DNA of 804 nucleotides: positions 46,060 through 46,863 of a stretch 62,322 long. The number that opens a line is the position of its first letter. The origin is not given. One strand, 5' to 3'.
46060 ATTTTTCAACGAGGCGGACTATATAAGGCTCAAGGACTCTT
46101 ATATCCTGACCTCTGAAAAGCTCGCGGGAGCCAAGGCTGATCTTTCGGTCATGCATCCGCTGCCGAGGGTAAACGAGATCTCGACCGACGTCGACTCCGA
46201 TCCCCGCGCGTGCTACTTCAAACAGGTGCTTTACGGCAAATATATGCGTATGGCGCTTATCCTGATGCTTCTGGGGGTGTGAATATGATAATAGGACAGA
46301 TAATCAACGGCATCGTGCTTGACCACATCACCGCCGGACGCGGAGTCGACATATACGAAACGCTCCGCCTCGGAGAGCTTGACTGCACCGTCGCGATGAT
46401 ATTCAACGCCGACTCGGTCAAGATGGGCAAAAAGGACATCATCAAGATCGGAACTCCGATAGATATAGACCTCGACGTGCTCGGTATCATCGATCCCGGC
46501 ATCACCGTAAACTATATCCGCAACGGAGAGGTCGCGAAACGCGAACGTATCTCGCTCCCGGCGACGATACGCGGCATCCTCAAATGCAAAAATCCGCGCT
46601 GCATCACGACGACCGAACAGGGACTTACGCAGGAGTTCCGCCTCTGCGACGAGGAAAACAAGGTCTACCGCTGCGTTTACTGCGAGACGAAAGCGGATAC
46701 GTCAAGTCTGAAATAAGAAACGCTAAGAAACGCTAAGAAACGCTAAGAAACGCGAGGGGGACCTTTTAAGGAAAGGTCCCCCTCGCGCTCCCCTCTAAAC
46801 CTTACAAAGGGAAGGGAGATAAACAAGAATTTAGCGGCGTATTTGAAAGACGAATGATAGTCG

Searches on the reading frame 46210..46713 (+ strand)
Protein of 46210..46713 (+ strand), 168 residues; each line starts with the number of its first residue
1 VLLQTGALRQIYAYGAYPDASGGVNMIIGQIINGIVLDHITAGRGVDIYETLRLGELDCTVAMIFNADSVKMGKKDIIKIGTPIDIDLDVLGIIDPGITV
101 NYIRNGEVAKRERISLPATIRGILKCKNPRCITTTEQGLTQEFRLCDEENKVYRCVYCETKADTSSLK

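Call 87: search_protein_families(library=pfam, proteins=[window:46210-46713:+], max_evalue=0.001)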
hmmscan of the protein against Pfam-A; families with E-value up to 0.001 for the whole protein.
window:46210-46713:+ (168 aa): 2 families
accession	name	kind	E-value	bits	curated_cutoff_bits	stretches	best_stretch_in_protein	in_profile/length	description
PF01948.23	PyrI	-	2.7e-25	88.8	25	1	28-114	3-92/93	Aspartate carbamoyltransferase regulatory chain, allosteric domain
PF02748.20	PyrI_C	-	1e-14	54.5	23.4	1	119-163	1-44/48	Aspartate carbamoyltransferase regulatory chain, metal binding domain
